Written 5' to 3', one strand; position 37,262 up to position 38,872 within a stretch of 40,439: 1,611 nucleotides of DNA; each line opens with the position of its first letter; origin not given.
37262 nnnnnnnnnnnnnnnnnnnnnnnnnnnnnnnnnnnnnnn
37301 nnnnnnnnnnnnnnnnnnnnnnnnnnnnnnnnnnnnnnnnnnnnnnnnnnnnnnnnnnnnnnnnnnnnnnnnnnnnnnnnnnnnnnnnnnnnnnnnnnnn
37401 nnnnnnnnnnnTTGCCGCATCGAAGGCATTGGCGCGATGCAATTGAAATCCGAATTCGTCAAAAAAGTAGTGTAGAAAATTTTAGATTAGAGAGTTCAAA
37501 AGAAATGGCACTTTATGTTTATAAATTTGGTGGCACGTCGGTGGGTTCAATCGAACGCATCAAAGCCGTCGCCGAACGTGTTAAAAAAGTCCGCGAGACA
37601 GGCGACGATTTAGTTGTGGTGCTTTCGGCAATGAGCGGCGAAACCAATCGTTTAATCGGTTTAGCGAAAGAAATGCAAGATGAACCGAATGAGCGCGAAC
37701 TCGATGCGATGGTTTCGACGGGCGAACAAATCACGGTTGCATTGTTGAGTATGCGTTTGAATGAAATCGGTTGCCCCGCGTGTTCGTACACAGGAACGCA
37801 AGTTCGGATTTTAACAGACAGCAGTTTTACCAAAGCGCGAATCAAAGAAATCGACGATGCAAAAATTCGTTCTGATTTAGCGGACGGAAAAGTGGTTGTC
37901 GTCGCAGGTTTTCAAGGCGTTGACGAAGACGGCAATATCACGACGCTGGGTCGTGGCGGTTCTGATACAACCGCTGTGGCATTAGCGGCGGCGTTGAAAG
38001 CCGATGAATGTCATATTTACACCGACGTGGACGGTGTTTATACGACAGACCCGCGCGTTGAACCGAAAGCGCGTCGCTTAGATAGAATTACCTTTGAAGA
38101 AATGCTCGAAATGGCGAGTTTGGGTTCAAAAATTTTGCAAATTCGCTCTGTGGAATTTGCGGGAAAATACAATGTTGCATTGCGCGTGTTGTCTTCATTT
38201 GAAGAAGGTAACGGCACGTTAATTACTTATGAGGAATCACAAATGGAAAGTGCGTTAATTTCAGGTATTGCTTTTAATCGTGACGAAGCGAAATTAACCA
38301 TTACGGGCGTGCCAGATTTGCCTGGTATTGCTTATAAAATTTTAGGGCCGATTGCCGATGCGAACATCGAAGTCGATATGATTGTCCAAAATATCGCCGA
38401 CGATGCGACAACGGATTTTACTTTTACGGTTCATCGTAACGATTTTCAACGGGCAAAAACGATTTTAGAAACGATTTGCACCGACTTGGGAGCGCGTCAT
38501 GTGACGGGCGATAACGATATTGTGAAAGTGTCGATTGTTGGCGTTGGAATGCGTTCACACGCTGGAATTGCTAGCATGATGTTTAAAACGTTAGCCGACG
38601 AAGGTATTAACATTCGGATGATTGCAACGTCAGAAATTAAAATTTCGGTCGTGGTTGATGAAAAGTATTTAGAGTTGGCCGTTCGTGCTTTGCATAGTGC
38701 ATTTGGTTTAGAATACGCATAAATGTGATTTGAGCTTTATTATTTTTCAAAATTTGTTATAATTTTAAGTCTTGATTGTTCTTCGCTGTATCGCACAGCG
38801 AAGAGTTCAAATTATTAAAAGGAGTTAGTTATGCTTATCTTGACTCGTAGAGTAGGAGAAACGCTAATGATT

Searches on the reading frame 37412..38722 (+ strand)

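Call 23: search_protein_families(library=pfam, proteins=[window:37412-38722:+], max_evalue=0.00001)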
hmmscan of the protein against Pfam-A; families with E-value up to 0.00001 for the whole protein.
window:37412-38722:+ (436 aa): 4 families
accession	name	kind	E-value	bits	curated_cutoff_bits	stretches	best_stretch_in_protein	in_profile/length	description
PF00696.33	AA_kinase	-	1.1e-52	179.6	24.9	1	35-260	3-233/234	Amino acid kinase family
PF22468.2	ACT_9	-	2.1e-35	120.7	27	2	373-431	1-61/61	ACT domain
PF13840.12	ACT_7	-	3.4e-22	78.5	27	1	368-429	4-65/65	ACT domain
PF01842.31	ACT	-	1.1e-16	60.7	27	1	298-355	5-61/66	ACT domain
